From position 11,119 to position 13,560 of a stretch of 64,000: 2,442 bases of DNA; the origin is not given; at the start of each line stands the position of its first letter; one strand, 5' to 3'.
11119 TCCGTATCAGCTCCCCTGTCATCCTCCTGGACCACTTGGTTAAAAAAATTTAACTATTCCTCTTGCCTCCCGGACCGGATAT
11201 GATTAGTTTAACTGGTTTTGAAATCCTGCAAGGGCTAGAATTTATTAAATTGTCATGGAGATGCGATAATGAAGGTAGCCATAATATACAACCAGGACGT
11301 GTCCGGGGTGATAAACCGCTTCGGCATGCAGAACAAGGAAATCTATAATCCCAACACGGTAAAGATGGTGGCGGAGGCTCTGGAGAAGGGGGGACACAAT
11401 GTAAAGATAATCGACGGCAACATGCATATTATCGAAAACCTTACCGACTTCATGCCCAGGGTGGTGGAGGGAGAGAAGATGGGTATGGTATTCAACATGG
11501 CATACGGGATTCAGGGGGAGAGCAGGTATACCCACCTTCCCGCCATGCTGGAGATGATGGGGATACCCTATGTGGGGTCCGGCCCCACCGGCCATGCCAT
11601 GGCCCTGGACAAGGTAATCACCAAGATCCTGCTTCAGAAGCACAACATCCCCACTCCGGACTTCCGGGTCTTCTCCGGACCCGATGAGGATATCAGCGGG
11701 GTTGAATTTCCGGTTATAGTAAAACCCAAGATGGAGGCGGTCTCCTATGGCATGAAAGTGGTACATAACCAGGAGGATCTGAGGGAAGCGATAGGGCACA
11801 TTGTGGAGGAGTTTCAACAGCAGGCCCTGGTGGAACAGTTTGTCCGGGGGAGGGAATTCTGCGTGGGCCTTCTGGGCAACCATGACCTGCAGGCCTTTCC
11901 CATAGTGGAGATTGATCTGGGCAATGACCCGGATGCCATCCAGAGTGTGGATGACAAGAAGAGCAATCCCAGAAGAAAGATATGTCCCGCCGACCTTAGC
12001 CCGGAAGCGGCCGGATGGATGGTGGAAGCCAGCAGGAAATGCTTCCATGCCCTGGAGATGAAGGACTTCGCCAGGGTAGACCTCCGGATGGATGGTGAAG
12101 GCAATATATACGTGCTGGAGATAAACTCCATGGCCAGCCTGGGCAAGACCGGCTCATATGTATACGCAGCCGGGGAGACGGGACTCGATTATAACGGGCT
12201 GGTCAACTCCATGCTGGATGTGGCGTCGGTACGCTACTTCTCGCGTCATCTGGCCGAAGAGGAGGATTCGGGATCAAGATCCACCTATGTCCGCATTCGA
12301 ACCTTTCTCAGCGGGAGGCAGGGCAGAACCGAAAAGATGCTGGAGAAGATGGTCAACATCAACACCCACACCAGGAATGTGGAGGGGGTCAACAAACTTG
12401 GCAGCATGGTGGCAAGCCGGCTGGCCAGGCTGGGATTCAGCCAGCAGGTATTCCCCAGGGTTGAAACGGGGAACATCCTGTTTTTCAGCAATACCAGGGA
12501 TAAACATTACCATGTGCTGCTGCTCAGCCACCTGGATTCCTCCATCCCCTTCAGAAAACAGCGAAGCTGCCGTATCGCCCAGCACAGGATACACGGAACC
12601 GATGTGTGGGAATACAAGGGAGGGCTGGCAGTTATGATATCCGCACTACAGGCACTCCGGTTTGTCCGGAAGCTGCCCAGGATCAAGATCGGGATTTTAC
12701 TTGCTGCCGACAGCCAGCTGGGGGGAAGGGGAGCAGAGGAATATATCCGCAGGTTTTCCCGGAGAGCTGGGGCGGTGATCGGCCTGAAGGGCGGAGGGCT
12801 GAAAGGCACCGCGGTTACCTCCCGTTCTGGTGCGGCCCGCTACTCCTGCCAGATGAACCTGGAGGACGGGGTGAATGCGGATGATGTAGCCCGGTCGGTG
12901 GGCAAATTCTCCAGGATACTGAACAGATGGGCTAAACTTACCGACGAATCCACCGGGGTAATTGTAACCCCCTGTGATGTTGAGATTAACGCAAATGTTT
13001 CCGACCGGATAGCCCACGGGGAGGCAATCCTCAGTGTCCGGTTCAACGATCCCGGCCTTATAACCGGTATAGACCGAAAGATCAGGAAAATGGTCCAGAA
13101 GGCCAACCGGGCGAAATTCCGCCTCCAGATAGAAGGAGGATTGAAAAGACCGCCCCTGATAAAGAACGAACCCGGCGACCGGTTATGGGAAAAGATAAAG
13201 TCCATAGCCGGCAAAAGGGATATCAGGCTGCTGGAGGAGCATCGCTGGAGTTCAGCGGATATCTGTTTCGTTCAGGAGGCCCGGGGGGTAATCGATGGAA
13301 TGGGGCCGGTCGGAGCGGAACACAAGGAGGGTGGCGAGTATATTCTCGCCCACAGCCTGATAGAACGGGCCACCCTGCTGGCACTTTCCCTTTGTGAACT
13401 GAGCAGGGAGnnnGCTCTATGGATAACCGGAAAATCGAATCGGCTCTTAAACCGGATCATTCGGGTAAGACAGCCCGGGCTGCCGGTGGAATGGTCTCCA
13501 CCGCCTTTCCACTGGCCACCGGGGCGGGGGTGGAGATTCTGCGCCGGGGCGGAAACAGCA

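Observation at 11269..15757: Ddl-like ATP-grasp fused to an M20 deacylase, translationally coupled to gamma-glutamyltranspeptidase and followed by a GNAT acetyltransferase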

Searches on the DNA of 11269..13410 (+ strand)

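Call 75: search_rna_families(sources=[L002, L005, L006, L008, L014, L019, L026, L039], threshold=gathering)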
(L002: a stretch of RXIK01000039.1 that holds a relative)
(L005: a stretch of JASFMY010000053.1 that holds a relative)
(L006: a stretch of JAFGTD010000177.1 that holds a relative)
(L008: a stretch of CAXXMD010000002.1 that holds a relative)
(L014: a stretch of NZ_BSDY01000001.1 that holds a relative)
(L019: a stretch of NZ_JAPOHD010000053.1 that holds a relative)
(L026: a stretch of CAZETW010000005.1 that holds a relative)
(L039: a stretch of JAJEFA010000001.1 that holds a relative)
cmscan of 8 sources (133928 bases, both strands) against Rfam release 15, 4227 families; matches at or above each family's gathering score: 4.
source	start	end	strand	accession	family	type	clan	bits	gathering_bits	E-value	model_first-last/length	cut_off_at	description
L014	10494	10579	-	RF01051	c-di-GMP-I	Cis-reg; riboswitch;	CL00126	76.3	35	6.8e-13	1-87/87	no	c-di-GMP-I riboswitch aptamer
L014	15168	15252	+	RF01051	c-di-GMP-I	Cis-reg; riboswitch;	CL00126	75.4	35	1.1e-12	1-87/87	no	c-di-GMP-I riboswitch aptamer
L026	14003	14087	-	RF00005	tRNA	Gene; tRNA;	CL00001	53.6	29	2.1e-08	1-71/71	no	tRNA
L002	4472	4524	+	RF03144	eL15-Euryarchaeota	Cis-reg; leader;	-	39.9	33.7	0.0011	1-48/48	no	eL15-Euryarchaeota ribosomal protein leader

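Call 76: search_rna_families(sources=[L012, L022, L025, L035, L037, L045, L055, L077], threshold=gathering)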
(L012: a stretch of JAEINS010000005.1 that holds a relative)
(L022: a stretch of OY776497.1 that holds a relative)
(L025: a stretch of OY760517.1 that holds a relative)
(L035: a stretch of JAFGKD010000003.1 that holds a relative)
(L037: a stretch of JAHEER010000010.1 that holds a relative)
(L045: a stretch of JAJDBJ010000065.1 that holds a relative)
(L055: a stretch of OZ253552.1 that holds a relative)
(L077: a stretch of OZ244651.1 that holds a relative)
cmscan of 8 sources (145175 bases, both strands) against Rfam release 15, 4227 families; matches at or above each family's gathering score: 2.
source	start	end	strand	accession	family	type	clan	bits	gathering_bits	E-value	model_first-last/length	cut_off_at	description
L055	6341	6415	+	RF00005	tRNA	Gene; tRNA;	CL00001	60.6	29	2.7e-10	1-71/71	no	tRNA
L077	7528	7602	-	RF00005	tRNA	Gene; tRNA;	CL00001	60.6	29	2.7e-10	1-71/71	no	tRNA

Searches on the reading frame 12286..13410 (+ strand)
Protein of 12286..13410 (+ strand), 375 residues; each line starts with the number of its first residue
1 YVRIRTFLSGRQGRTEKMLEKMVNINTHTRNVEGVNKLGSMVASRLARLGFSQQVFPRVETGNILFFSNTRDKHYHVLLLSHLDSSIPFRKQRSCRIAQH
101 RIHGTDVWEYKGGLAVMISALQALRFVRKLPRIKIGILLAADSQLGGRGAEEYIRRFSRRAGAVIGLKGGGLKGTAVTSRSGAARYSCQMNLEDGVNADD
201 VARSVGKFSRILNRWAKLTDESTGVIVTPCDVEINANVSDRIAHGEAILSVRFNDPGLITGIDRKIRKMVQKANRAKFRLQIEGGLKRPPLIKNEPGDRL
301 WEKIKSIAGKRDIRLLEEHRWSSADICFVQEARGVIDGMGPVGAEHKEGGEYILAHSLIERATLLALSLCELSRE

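Call 22: search_solved_structures(query=window:12286-13410:+, max_evalue=1, show_alignments=3)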
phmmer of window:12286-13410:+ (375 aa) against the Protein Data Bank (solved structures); distinct sequences matched with E-value up to 1: 4.
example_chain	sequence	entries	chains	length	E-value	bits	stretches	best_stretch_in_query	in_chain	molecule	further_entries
1cg2_A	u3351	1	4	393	2.9e-08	36.4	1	12-193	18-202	CARBOXYPEPTIDASE G2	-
6xj5_A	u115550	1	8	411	4.5e-08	35.7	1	12-169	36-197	Carboxypeptidase G2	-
7m6u_A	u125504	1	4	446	5.7e-06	28.8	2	76-176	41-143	Carboxypeptidase G2 circular permuation pro-domain fusion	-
1ovy_A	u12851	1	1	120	0.24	13.6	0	20-58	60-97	50S Ribosomal Protein L18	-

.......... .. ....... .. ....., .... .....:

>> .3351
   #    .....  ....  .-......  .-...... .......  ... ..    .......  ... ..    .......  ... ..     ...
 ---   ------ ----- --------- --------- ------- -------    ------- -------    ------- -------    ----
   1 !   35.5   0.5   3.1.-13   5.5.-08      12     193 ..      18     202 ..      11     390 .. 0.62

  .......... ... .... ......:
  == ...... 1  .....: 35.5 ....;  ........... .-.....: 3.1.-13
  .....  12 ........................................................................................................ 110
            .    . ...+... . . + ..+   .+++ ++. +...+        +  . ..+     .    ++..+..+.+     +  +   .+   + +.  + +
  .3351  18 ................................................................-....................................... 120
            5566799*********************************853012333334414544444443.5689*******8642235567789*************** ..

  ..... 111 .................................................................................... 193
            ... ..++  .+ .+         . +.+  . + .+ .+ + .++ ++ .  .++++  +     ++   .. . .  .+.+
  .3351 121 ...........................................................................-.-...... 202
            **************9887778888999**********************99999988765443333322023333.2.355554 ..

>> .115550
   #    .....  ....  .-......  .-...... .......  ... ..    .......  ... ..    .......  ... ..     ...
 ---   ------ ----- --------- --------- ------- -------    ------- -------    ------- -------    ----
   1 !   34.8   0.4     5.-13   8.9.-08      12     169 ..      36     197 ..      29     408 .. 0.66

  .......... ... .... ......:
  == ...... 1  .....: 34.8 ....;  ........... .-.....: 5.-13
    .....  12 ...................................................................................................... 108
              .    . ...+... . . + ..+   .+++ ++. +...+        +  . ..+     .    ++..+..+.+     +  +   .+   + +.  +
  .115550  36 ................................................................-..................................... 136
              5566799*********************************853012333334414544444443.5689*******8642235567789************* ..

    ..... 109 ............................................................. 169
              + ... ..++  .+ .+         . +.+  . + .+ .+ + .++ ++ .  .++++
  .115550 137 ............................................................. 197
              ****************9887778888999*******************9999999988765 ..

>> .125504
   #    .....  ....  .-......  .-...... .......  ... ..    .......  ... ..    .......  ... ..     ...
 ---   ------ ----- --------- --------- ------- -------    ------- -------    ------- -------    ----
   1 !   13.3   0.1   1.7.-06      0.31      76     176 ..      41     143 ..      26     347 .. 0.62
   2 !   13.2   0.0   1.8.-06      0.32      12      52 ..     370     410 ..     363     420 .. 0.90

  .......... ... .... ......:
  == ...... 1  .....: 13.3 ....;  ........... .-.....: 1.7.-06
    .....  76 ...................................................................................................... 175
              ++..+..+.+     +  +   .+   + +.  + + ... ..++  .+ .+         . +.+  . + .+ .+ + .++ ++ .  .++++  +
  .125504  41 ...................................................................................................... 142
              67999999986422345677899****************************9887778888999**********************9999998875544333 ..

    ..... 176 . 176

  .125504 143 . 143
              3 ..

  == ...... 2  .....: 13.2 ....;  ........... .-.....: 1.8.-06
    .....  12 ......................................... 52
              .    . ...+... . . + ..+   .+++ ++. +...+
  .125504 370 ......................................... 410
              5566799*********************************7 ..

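Call 68: search_protein_representatives(protein=window:12286-13410:+)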
Query: 375 residues. Proteins with E-value up to 0.001 (for the whole library): 1912; up to 1e-10: 511; up to 1e-30: 39. The best 150 are listed.
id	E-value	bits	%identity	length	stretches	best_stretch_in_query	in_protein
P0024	2.7e-112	391.8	51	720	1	2-374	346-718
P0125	5.0e-104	364.6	45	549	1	1-374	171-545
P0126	1.1e-103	363.5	49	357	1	22-374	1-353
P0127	4.9e-101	354.8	43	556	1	2-372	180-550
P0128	9.6e-97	340.6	42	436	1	1-372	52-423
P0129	1.3e-87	310.6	39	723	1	3-372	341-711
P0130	6.9e-85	301.6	56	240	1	137-375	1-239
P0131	2.5e-82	293.2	39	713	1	4-374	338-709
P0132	8.2e-82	291.5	40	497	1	2-374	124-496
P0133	3.6e-75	269.7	47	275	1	103-373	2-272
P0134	2.3e-74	267.0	34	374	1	3-370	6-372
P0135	3.1e-55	204.1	38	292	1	93-369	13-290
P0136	1.7e-54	201.7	34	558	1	3-371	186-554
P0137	4.6e-53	196.9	34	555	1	1-367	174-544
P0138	6.9e-53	196.4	33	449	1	2-372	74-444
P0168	6.8e-27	110.9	28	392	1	3-374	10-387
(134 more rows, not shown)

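Call 71: find_encoding_contigs(protein=P0134, flank=6000, max_places=3)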
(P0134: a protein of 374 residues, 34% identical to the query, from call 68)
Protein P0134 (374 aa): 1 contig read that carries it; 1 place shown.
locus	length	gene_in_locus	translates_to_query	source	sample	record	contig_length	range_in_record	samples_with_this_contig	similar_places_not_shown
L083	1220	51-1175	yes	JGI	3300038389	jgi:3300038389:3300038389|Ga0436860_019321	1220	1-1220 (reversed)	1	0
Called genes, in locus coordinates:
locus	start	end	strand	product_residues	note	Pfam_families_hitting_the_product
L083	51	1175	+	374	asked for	PF01546:Peptidase_M20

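Call 72: find_encoding_contigs(protein=P0168, flank=6000, max_places=3)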
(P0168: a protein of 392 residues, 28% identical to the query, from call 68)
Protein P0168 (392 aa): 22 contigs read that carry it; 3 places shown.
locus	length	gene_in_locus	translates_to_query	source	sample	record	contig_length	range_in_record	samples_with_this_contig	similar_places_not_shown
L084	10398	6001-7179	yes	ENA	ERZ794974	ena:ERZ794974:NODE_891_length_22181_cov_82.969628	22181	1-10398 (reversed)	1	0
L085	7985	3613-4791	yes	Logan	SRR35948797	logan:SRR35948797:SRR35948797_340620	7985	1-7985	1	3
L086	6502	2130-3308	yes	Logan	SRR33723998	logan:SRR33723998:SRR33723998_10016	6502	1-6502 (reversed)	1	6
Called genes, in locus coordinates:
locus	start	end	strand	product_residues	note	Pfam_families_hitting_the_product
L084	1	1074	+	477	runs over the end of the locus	PF04294:VanW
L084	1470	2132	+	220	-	-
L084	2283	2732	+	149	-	PF13480:Acetyltransf_6 (weak), PF00583:Acetyltransf_1, PF13673:Acetyltransf_10, PF13508:Acetyltransf_7, PF08445:FR47 (weak)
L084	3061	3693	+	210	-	PF00082:Peptidase_S8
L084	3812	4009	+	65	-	PF00082:Peptidase_S8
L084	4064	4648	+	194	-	PF13193:AMP-binding_C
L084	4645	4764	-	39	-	-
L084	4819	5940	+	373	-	PF04389:Peptidase_M28 (weak), PF01546:Peptidase_M20, PF07687:M20_dimer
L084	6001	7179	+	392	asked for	PF01546:Peptidase_M20, PF07687:M20_dimer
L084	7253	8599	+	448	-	PF00083:Sugar_tr, PF07690:MFS_1, PF00083:Sugar_tr, PF07690:MFS_1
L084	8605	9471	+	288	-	PF01522:Polysacc_deac_1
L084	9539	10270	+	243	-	PF00106:adh_short, PF01073:3Beta_HSD (weak), PF08659:KR, PF13561:adh_short_C2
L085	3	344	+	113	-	?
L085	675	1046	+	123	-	-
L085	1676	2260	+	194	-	PF13193:AMP-binding_C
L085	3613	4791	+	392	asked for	PF01546:Peptidase_M20, PF07687:M20_dimer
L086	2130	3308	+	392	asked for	PF01546:Peptidase_M20, PF07687:M20_dimer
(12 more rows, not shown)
